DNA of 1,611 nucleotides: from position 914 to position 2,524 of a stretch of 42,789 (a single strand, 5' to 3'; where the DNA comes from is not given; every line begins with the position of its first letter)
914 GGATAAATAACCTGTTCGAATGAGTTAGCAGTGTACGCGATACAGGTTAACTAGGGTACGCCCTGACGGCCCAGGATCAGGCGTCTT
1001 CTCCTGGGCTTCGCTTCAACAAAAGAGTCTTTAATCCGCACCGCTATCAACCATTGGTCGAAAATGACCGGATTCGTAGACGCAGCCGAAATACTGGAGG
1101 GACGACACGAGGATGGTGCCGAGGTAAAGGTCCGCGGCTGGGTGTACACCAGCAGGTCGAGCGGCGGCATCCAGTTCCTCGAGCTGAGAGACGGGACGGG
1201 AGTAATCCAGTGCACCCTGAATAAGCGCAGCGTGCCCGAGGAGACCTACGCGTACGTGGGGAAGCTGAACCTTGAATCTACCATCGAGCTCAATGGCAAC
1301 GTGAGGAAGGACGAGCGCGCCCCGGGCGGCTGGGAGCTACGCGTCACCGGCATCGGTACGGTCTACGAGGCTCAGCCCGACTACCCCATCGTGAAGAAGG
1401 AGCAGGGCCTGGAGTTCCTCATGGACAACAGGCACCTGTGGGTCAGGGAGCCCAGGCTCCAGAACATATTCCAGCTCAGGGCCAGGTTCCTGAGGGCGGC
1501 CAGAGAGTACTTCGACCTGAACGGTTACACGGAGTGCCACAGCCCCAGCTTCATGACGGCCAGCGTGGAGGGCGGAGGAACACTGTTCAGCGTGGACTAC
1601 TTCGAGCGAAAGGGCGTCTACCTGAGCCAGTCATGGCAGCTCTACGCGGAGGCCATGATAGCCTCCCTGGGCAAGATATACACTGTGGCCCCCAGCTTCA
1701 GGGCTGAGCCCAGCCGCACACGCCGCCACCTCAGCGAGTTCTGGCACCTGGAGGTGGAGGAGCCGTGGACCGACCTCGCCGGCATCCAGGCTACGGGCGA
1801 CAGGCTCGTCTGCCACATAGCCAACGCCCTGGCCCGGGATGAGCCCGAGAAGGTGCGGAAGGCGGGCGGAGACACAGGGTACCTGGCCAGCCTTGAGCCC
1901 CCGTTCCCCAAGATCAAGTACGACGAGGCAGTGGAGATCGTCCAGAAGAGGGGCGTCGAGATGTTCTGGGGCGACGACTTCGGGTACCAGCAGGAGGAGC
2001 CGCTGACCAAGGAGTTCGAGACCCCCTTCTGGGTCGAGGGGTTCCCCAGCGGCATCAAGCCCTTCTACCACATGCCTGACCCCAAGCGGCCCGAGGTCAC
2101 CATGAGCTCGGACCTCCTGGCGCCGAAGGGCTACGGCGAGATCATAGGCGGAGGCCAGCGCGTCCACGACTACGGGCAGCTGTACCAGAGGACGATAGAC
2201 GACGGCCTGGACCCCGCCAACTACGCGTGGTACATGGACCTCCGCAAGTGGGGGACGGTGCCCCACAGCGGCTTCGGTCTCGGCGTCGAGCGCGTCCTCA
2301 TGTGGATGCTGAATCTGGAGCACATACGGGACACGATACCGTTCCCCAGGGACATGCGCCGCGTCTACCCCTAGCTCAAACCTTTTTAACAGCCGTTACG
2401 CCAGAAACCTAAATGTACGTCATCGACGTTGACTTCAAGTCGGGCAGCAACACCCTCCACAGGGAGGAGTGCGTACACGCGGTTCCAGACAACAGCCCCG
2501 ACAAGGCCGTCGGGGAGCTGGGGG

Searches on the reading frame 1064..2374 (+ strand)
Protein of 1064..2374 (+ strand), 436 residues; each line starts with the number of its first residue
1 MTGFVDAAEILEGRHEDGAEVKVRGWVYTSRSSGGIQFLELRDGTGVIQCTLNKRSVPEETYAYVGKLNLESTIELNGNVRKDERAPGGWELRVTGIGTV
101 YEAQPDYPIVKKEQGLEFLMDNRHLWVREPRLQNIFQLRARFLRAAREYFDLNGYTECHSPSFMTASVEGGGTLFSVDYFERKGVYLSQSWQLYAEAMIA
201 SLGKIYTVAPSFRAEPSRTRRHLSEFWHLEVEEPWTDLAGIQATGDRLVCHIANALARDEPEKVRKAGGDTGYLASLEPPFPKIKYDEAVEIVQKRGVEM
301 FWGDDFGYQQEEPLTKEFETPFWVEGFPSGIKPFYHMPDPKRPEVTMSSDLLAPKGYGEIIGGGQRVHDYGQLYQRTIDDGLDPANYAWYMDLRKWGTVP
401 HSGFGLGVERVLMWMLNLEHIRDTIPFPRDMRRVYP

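Call 42: search_protein_families(library=ncbifam, proteins=[window:1064-2374:+], max_evalue=0.00001)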
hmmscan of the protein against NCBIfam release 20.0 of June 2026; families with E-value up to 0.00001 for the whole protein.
window:1064-2374:+ (436 aa): 17 families
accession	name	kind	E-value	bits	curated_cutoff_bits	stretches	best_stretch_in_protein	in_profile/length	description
NF003037.0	PRK03932.1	equivalog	2e-128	429.2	414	1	9-435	8-450/451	asparagine--tRNA ligase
TIGR00457.1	asnS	equivalog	5e-112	375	342.6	1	10-435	7-454/455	asparagine--tRNA ligase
NF003483.0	PRK05159.1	equivalog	1.5e-107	360.2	353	1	15-436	14-438/438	aspartate--tRNA(Asn) ligase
TIGR00458.1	aspS_nondisc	equivalog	3.1e-99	332.9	368.4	1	15-436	9-428/428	aspartate--tRNA(Asn) ligase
NF005052.0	PRK06462.1-1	equivalog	1.2e-55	189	368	1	119-429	32-345/353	asparagine synthetase A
NF001750.0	PRK00476.1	equivalog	1.9e-37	128.8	443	2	16-290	16-283/590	aspartate--tRNA ligase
NF005054.0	PRK06462.1-4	equivalog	2.8e-36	125.2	309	1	130-429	19-310/318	asparagine synthetase A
TIGR00459.1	aspS_bact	equivalog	7.1e-36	123.7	373.85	2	17-291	15-279/586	aspartate--tRNA ligase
NF001756.1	PRK00484.1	subfamily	4e-27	95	468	1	14-294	47-322/488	lysine--tRNA ligase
NF009460.0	PRK12820.1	equivalog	8.9e-23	80.3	1379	2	119-242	156-280/723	bifunctional aspartyl-tRNA synthetase/aspartyl/glutamyl-tRNA amidotransferase subunit C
TIGR00499.1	lysS_bact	equivalog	6.6e-22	77.8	427.6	1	15-299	50-331/496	lysine--tRNA ligase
NF005055.0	PRK06462.1-5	equivalog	8.9e-21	74.3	389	1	185-431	87-335/341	asparagine synthetase A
NF005053.0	PRK06462.1-3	equivalog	8.8e-20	71.4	322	1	185-424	19-261/274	asparagine synthetase A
NF002821.0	PRK02983.1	equivalog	3e-17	61.9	742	1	15-290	656-932/1102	bifunctional lysylphosphatidylglycerol synthetase/lysine--tRNA ligase LysX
TIGR00462.1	genX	equivalog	2.2e-11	43.8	286.9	1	137-262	2-125/304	EF-P lysine aminoacylase EpmA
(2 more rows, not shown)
